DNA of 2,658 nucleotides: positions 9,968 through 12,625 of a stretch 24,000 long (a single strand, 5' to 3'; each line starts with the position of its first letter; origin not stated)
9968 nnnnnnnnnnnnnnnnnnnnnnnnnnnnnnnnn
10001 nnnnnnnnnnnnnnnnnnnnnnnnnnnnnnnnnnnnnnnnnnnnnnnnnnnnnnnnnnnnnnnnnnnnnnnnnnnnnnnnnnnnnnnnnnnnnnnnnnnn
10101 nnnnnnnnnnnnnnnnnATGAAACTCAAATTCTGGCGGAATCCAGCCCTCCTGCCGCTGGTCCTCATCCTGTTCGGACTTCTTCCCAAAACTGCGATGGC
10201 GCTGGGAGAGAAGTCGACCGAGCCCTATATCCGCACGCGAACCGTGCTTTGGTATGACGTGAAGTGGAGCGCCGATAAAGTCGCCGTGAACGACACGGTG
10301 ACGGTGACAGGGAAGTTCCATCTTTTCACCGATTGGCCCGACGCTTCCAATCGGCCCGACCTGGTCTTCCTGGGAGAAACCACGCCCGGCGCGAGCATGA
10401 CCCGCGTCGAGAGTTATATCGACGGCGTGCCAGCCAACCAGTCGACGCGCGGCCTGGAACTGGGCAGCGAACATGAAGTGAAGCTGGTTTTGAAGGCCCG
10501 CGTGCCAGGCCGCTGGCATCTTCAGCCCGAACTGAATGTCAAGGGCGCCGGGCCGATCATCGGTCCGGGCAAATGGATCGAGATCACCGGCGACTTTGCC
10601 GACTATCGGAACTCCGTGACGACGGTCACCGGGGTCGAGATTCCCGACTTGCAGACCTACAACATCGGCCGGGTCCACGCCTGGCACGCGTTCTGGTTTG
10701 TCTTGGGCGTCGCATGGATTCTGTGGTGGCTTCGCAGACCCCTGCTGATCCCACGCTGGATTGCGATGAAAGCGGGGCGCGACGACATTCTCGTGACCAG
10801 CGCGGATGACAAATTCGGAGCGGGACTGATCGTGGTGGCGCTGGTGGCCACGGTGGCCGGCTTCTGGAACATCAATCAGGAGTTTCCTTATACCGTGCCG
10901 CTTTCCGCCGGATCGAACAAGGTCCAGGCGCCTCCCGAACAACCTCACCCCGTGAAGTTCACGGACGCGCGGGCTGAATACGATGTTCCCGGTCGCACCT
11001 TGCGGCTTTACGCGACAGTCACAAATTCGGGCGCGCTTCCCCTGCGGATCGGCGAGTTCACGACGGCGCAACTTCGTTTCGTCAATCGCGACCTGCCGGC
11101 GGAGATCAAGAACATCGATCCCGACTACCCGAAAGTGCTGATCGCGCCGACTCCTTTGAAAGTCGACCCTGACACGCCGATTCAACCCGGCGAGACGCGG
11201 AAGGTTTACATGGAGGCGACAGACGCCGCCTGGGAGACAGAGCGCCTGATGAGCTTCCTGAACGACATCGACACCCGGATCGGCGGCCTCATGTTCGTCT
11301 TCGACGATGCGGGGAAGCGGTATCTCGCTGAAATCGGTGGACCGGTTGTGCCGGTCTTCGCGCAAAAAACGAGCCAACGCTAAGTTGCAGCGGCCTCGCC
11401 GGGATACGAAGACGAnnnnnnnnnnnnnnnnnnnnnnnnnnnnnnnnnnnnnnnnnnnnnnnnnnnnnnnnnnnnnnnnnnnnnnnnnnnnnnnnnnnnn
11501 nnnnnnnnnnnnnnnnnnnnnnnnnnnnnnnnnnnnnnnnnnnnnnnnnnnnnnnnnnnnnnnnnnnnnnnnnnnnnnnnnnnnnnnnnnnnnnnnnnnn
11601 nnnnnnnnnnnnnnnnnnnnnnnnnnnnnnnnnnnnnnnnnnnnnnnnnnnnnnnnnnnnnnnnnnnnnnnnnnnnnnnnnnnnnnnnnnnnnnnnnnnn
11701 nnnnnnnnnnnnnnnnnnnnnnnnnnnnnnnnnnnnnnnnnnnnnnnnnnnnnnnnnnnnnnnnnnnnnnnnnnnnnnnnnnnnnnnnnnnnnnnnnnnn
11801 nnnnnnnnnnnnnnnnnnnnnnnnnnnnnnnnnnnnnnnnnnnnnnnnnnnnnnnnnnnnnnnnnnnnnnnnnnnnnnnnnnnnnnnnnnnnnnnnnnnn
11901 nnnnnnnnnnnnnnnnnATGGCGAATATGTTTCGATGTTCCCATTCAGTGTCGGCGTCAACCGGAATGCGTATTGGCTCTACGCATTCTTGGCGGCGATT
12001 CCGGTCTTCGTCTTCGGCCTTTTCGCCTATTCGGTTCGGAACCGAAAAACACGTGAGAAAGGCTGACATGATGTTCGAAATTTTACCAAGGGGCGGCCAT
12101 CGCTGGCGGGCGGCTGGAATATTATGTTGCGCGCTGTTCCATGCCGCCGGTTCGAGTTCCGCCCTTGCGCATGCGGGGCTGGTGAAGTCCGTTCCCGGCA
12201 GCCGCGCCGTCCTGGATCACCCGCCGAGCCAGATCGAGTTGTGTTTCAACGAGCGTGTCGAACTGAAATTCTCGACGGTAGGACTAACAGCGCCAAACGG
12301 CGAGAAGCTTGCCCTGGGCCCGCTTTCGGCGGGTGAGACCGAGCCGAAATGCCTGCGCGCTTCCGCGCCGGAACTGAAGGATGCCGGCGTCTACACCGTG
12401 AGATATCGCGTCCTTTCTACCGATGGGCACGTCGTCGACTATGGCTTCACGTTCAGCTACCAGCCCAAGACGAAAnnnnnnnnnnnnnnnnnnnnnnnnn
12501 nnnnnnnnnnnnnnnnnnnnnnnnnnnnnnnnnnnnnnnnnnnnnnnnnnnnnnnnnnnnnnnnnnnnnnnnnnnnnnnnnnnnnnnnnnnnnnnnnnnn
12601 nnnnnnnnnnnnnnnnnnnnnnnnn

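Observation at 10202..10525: PmoB homologue lacks the CuB histidine brace (N-terminal His is Leu; HxH is HLQ)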

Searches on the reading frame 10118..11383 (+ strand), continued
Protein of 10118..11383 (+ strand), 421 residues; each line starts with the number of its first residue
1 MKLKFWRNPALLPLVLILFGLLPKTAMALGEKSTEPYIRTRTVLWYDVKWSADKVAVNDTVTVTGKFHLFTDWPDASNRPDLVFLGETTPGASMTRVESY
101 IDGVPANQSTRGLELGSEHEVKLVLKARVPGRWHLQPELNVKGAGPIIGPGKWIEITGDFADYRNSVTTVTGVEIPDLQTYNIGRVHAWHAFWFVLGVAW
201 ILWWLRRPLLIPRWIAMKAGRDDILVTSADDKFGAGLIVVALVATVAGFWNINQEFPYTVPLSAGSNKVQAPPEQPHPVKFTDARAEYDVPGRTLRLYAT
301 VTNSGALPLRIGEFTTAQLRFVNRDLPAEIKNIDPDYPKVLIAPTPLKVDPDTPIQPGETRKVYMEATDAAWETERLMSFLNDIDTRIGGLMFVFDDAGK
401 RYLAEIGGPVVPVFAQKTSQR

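Call 74: fold_search(model_id=the predicted structure, library=pdb)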
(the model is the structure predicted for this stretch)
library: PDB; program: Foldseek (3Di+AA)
matches with E <= 10: 1753; with E <= 0.001: 71
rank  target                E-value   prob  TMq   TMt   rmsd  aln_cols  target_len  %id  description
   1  9leg_B                2.5e-44  1.00  0.78  0.85   4.3       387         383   43  AMO complex (released 2026-02-04)
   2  1yew_A                1.5e-43  1.00  0.74  0.81   4.7       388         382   44  Crystal structure of particulate methane monooxygenase (released 2005-02-08)
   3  9pxf_A                3.1e-43  1.00  0.77  0.85   4.3       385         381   43  Ammonia monooxygenase in native membranes from N. briensis (released 2026-01-28)
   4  6cxh_A                4.9e-42  1.00  0.76  0.83   4.4       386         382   41  Crystal structure of particulate methane monooxygenase from Methylomicrobium alcaliphilum 20Z (released 2018-05-16)
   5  9cl6_A                5.4e-42  1.00  0.77  0.84   4.4       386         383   43  Ammonia monooxygenase in native membranes (released 2025-01-08)
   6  4phz_A                2.7e-41  1.00  0.74  0.80   4.6       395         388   39  Crystal structure of particulate methane monooxygenase from Methylocystis sp. ATCC 49242 (Rockwell) (released 2014-06-25)
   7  3rfr_A                3.6e-39  1.00  0.74  0.80   4.7       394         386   38  Crystal Structure of particulate methane monooxygenase (pMMO) from Methylocystis sp. strain M (released 2011-11-23)
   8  4pi0_A                5.3e-39  1.00  0.74  0.80   4.6       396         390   39  Crystal structure of particulate methane monooxygenase from Methylocystis sp. ATCC 49242 (Rockwell) soaked in copper (released 2014-06-25)
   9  3chx_A                3.4e-32  1.00  0.70  0.80   4.8       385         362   39  Crystal structure of Methylosinus trichosporium OB3b particulate methane monooxygenase (pMMO) (released 2008-07-15)
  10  4o65                  9.8e-08  1.00  0.23  0.61   3.4       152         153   20  Crystal structure of the cupredoxin domain of amoB from Nitrosocaldus yellowstonii (released 2014-04-02)
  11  9ijj_h                4.1e-07  1.00  0.17  0.06  34.7       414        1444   12  In situ structure of the central apparatus in mouse sperm axoneme. (released 2025-06-04)
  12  9ijj_O                1.2e-06  1.00  0.16  0.06  23.0       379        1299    8  In situ structure of the central apparatus in mouse sperm axoneme. (released 2025-06-04)
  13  9ijj_P                2.4e-06  1.00  0.18  0.13  25.7       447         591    8  In situ structure of the central apparatus in mouse sperm axoneme. (released 2025-06-04)
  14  7sqc_O0               5.1e-06  1.00  0.19  0.08  21.4       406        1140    9  Ciliary C1 central pair apparatus isolated from Chlamydomonas reinhardtii (released 2022-04-13)
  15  9ijj_C                5.7e-06  1.00  0.17  0.08  20.2       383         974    8  In situ structure of the central apparatus in mouse sperm axoneme. (released 2025-06-04)
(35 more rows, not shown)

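Call 80: search_dna_similar(query=window:10118-11380:+, collection=plasmids, mode=protein, max_rows=15)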
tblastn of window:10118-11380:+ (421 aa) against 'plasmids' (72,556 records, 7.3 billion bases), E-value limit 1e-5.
Records with a match: 5; places in all: 5; records where one place covers at least 80% of the query: 5.
Best place of each record, by identity: <60% 5.
By first word of the organism name: Rhodococcus 2; Methylomagnum 1; Mycolicibacterium 1; Mycobacterium 1.
By predicted mobility (MOB-suite, as given by PLSDB): mobilizable 3; non-mobilizable 2.
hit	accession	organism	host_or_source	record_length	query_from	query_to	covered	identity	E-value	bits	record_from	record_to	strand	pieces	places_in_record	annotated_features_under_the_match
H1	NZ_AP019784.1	Methylomagnum ishizawai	-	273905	24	414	93%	42.7%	4e-87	296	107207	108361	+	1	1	amoB: bacterial ammonia monooxygenase, subunit AmoB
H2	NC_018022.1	Mycolicibacterium chubuense NBB4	-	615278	28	406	90%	31.3%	5e-33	139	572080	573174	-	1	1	methane monooxygenase/ammonia monooxygenase subunit B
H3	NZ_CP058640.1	Rhodococcus sp. ZPP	cell culture,soil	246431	26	406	90%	29.6%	2e-32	137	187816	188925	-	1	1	methane monooxygenase/ammonia monooxygenase subunit B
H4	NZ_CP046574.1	Rhodococcus sp. WAY2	cell culture,bacterial consortium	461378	26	406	90%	29.0%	1e-31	135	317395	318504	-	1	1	methane monooxygenase/ammonia monooxygenase subunit B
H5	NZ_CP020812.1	Mycobacterium dioxanotrophicus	Single cell,river sediment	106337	26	406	90%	27.9%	6e-30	130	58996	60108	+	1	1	methane monooxygenase/ammonia monooxygenase subunit B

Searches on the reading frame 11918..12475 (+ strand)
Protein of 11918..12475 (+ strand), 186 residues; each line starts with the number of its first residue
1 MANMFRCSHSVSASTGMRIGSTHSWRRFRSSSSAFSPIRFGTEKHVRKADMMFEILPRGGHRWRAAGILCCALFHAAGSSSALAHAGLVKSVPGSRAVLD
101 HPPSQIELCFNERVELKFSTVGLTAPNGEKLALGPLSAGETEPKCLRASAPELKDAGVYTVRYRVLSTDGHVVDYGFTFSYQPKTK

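Call 22: search_protein_families(library=pfam, proteins=[window:11918-12475:+], max_evalue=0.001)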
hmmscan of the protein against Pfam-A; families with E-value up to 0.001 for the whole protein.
window:11918-12475:+ (186 aa): 1 family
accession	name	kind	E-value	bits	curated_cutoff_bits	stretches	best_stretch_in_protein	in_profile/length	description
PF04234.18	CopC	-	7.6e-20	72.2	23.3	1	85-180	1-91/92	CopC domain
